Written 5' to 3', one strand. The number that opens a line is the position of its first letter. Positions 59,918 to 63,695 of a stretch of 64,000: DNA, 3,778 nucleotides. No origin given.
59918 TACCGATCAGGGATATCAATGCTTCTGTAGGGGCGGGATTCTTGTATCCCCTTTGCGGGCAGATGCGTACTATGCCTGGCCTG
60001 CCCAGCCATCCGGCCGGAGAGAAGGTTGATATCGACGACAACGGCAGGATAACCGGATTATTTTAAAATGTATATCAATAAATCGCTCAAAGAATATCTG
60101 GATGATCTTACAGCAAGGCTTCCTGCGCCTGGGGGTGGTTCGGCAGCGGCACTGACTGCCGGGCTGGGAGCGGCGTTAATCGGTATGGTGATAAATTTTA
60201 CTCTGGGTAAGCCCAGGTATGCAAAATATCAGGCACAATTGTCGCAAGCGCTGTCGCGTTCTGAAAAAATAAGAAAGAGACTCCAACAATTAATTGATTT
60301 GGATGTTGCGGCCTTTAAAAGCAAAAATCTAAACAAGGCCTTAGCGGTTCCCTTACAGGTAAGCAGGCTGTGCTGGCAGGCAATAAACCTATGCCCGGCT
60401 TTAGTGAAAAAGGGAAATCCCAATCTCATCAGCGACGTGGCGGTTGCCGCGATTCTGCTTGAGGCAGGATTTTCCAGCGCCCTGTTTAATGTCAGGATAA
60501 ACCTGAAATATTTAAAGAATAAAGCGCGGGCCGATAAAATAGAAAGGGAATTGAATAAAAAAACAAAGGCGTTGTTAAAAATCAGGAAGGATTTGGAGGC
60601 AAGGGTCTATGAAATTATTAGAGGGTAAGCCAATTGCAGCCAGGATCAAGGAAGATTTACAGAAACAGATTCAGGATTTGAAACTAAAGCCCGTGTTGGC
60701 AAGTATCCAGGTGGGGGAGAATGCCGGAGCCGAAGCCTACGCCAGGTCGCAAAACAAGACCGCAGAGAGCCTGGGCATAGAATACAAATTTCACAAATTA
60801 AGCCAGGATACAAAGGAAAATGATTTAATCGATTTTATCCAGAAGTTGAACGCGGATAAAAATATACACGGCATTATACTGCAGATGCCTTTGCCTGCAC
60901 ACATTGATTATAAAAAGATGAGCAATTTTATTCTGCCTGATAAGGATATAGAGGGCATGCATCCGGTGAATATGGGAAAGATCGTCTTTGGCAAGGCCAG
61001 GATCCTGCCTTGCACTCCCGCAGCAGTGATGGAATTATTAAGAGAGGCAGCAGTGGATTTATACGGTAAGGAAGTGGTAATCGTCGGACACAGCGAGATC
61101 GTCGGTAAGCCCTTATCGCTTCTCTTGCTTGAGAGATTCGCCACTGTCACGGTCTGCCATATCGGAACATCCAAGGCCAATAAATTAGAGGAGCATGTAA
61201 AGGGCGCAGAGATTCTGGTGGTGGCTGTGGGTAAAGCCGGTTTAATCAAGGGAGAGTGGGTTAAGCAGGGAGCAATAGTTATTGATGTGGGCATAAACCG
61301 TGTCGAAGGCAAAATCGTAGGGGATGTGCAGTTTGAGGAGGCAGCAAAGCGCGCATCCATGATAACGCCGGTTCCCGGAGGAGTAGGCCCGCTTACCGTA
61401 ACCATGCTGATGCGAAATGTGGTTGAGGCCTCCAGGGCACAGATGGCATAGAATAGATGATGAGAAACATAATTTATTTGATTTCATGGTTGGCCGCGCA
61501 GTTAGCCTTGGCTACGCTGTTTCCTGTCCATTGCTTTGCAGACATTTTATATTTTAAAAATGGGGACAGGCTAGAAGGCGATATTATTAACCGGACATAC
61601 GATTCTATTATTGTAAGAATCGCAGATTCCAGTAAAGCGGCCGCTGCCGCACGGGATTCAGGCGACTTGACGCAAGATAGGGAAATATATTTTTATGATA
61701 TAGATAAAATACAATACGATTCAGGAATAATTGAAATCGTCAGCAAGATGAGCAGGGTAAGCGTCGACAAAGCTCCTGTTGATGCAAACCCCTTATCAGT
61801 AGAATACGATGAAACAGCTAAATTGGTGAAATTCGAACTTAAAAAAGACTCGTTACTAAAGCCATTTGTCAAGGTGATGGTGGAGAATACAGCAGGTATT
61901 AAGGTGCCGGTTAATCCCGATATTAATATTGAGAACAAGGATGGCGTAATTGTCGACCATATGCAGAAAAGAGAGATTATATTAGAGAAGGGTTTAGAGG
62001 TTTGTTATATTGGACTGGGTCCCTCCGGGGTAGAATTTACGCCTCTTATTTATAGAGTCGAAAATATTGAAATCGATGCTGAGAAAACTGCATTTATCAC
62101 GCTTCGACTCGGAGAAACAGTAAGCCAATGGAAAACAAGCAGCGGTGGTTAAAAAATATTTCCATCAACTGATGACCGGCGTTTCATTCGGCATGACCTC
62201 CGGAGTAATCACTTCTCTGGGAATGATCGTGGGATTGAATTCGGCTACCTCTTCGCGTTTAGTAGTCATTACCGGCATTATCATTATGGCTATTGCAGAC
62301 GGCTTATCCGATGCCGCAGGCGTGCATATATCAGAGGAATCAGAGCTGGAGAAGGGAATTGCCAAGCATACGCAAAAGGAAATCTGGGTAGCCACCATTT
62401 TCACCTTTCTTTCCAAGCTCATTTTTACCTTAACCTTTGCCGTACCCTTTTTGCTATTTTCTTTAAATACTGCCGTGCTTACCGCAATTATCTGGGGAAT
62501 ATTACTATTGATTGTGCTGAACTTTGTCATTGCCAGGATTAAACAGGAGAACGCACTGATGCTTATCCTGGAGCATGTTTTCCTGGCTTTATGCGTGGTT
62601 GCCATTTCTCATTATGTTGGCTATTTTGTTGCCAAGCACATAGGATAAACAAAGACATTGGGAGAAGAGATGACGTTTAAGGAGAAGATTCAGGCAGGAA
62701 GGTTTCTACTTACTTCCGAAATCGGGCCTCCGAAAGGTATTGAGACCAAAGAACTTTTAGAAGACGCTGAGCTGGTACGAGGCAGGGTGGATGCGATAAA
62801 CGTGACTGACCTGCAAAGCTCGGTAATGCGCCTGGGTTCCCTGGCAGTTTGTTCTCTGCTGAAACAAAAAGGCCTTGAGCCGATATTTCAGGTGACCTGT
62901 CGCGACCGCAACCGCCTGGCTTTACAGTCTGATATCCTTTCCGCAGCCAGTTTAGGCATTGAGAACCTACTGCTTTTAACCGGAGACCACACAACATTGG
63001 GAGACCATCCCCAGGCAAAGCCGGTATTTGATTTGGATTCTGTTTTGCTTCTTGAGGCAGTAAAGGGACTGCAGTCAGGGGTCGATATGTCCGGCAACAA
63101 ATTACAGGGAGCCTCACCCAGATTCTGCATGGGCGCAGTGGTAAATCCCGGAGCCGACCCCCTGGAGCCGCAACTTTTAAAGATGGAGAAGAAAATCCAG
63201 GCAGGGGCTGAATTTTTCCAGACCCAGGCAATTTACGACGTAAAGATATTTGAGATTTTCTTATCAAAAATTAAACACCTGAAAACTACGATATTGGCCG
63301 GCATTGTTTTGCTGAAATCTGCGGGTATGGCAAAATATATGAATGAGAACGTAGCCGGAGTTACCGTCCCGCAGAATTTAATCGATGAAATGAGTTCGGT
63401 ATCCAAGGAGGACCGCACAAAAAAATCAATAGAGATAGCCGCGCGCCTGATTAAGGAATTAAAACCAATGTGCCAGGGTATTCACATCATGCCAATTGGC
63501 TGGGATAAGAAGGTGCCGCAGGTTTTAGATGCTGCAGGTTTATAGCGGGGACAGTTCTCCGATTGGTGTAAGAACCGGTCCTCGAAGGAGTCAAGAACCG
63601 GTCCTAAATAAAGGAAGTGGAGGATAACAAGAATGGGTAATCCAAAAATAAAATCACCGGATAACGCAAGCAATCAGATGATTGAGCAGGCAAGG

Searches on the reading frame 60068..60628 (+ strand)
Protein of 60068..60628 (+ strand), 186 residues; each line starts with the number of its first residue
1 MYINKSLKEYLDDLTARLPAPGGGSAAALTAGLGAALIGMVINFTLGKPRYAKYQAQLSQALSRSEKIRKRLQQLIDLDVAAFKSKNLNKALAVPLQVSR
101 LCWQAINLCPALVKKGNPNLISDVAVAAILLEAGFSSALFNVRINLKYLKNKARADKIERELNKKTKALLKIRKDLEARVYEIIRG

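Call 92: search_protein_families(library=pfam, proteins=[window:60068-60628:+], max_evalue=0.000001)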
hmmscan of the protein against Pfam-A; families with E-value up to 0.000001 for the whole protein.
window:60068-60628:+ (186 aa): 1 family
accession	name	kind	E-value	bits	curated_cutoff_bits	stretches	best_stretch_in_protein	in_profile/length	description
PF04961.17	FTCD_C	-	2.3e-47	161.5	24.5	2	6-84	1-79/182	Formiminotransferase-cyclodeaminase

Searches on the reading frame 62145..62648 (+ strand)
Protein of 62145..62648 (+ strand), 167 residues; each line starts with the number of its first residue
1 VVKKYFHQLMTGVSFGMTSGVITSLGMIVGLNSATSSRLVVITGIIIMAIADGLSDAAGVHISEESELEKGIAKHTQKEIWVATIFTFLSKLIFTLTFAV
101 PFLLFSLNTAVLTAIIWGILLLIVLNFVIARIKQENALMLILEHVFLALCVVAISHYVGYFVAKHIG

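Call 26: search_protein_families(library=pfam, proteins=[window:62145-62648:+], max_evalue=0.01)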
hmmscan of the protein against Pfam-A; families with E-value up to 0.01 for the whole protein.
window:62145-62648:+ (167 aa): 1 family
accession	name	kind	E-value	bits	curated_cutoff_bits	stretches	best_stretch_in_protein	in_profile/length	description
PF01988.24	VIT1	-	1.9e-07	31.6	28.1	2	15-70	6-62/214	VIT family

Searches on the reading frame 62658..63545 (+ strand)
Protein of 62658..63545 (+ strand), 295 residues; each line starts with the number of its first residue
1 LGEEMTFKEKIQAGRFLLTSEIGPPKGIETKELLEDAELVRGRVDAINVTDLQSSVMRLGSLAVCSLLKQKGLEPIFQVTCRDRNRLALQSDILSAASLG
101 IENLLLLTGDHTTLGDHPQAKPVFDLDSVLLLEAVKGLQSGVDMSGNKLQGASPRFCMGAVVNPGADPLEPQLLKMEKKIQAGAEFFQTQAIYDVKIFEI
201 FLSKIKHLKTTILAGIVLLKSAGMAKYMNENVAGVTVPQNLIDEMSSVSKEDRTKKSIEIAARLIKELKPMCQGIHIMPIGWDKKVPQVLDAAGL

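Call 92: search_protein_families(library=pfam, proteins=[window:62658-63545:+], max_evalue=0.000001)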
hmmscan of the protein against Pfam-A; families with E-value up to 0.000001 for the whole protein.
window:62658-63545:+ (295 aa): 1 family
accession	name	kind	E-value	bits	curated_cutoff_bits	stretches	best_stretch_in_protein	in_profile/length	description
PF02219.23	MTHFR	-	4.4e-36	125.1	24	1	7-294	2-287/287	Methylenetetrahydrofolate reductase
